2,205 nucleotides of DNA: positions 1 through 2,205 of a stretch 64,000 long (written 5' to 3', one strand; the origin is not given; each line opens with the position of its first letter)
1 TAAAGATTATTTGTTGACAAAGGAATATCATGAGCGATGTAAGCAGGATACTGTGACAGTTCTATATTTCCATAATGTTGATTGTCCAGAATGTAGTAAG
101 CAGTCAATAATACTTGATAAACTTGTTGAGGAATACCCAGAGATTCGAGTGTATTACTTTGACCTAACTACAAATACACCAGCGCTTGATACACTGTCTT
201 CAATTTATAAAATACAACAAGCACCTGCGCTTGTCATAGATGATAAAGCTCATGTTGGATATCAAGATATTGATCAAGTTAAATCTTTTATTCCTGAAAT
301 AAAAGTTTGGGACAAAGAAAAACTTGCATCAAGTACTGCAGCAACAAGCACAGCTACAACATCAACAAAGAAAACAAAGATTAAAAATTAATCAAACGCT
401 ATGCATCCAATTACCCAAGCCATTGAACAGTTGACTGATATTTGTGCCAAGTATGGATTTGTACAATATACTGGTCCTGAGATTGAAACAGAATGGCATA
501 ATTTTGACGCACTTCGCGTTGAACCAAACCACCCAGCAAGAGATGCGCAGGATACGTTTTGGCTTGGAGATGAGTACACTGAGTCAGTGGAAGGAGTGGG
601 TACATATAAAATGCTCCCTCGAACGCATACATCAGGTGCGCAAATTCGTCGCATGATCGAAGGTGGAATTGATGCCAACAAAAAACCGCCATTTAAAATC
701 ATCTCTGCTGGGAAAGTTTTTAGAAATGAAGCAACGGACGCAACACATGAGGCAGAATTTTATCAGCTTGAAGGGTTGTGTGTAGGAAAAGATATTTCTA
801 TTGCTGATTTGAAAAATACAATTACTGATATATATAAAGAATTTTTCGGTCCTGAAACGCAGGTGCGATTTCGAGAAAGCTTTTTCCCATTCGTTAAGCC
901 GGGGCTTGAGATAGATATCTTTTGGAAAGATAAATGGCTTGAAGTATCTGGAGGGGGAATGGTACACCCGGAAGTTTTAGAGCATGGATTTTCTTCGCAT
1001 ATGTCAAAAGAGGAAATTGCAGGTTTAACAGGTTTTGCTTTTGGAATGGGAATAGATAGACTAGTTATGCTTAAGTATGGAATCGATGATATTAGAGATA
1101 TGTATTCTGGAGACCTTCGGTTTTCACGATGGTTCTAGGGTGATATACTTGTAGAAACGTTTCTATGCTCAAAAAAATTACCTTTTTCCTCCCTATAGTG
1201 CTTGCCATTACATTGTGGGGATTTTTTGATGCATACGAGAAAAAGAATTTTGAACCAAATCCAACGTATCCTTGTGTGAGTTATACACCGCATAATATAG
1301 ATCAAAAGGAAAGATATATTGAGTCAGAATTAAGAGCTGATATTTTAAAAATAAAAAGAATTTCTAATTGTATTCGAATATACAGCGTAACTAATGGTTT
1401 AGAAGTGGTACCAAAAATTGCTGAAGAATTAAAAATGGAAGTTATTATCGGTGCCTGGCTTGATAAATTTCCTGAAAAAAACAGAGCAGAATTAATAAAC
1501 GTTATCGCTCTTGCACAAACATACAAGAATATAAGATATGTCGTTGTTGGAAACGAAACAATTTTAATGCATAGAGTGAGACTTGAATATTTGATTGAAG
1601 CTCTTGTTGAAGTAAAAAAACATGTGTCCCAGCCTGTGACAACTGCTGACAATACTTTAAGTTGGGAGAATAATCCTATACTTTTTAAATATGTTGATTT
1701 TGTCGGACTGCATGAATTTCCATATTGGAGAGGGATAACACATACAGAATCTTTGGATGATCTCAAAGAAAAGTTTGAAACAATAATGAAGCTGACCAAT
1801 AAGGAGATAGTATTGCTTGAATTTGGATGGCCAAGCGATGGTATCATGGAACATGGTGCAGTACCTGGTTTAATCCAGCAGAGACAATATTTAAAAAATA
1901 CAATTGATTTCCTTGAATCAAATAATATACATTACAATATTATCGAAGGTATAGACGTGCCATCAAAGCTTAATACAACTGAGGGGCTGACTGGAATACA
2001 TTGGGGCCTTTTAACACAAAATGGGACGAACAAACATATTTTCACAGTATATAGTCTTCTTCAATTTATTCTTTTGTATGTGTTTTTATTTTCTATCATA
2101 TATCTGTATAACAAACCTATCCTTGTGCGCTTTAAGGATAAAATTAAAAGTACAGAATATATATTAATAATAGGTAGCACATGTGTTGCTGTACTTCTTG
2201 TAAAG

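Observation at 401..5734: pheS and pheT separated by a 2.5-kb GH17-GT2 membrane glucan synthase fusion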

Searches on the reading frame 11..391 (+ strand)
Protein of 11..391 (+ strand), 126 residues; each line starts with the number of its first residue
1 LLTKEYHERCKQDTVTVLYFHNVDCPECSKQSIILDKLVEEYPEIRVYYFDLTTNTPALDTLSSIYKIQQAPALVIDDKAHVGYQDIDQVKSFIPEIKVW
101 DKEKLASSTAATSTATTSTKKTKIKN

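Call 3: search_protein_families(library=pfam, proteins=[window:11-391:+], max_evalue=0.01)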
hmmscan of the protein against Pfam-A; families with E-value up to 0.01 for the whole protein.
window:11-391:+ (126 aa): 5 families
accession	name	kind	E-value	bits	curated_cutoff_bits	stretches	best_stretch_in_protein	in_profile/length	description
PF13462.12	Thioredoxin_4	-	0.00012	22.8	23.2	0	15-42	15-42/165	Thioredoxin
PF13098.12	Thioredoxin_2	-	0.00034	21.4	27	1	15-91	7-101/104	Thioredoxin-like domain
PF00085.26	Thioredoxin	-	0.00093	19.6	23.5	1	4-78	8-80/103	Thioredoxin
PF00578.27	AhpC-TSA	-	0.0016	18.8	26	1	12-77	24-88/124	AhpC/TSA family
PF00462.30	Glutaredoxin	-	0.0065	17.1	22.9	0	17-79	1-58/60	Glutaredoxin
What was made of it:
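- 11..391 (+): Thioredoxin-like ORF. It is probably the C-terminal half of a ~241-aa protein cut off by the window start. It is the conserved upstream neighbour of pheS. Weak Pfam thioredoxin-family hits (call 3).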

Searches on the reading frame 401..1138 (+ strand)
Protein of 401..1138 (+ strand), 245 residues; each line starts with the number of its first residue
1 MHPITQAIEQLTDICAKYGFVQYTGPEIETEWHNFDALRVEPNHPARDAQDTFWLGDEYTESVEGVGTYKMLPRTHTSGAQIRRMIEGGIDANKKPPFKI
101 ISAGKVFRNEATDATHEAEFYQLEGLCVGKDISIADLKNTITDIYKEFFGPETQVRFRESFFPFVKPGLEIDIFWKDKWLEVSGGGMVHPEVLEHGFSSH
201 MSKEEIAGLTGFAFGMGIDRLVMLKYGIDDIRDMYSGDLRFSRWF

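Call 3: search_protein_families(library=pfam, proteins=[window:401-1138:+], max_evalue=0.01)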
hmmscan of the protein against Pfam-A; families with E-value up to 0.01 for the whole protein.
window:401-1138:+ (245 aa): 3 families
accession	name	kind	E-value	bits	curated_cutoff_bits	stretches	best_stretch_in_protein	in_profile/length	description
PF01409.25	tRNA-synt_2d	-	9.9e-83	277.8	19.8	1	1-243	16-244/246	tRNA synthetases class II core domain (F)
PF00152.25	tRNA-synt_2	-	3.4e-06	26.8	25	0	103-127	97-121/308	tRNA synthetases class II (D, K and N)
PF00587.30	tRNA-synt_2b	-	0.00036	21.1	29.3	1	84-223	23-173/179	tRNA synthetase class II core domain (G, H, P, S and T)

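Call 4: search_protein_families(library=ncbifam, proteins=[window:401-1138:+], max_evalue=0.01)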
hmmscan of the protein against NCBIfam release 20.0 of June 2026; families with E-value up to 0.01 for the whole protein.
window:401-1138:+ (245 aa): 12 families
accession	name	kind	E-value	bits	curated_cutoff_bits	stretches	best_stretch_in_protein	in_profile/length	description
TIGR00468.1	pheS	equivalog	2.1e-74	250.7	237.45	1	1-242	71-319/324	phenylalanine--tRNA ligase subunit alpha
NF003210.0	PRK04172.1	equivalog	7.2e-55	186.7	350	2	70-241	331-487/496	phenylalanine--tRNA ligase subunit alpha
NF051887.1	PheS_related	equivalog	5.6e-37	127.6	300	1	4-242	14-236/349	PheS-related mystery ligase SrmL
TIGR00469.1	pheS_mito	equivalog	1.2e-29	103.3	258.35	2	152-245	256-343/451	phenylalanine--tRNA ligase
NF001756.1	PRK00484.1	subfamily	1.6e-06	27.1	468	1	99-149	239-291/488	lysine--tRNA ligase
TIGR00470.1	sepS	equivalog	1.7e-06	26.8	380.65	1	90-235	200-341/533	O-phosphoserine--tRNA ligase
TIGR00499.1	lysS_bact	equivalog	6.6e-06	25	427.6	0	100-125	243-268/496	lysine--tRNA ligase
NF006828.0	PRK09350.1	equivalog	4.8e-05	22.8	264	0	100-149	92-139/325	elongation factor P--(R)-beta-lysine ligase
TIGR00462.1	genX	equivalog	9.4e-05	22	286.9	0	100-161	76-139/304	EF-P lysine aminoacylase EpmA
TIGR00442.1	hisS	equivalog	0.00032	19.8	286.75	1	82-137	84-137/406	histidine--tRNA ligase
TIGR02367.1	PylS_Cterm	equivalog_domain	0.0021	17.4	178.15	1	95-234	102-228/242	pyrrolysine--tRNA(Pyl) ligase large subunit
NF002821.0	PRK02983.1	equivalog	0.0027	15.7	742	0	100-124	849-873/1102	bifunctional lysylphosphatidylglycerol synthetase/lysine--tRNA ligase LysX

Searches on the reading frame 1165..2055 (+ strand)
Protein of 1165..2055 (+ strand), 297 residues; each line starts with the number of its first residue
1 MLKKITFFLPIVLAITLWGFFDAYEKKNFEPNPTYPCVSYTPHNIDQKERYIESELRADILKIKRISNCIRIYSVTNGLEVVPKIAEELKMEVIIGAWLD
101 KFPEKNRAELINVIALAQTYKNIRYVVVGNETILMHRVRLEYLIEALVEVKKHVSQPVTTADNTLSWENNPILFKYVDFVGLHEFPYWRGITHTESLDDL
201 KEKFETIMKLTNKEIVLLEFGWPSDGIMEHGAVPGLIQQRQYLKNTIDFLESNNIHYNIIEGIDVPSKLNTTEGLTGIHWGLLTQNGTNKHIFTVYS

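Call 5: search_protein_families(library=pfam, proteins=[window:1165-2055:+], max_evalue=10)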
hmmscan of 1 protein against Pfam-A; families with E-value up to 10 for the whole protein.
seq(297 aa): 1 family
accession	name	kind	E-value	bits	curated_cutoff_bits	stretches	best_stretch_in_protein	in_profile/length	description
PF15597.11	Imm59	-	0.056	14.3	26.9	1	105-143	3-40/100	Immunity protein 59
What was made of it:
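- On Glycoside hydrolase family 17 (as defined by Pfam PF00332): No hit even at E<=10 for the isolated domain (call 5).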
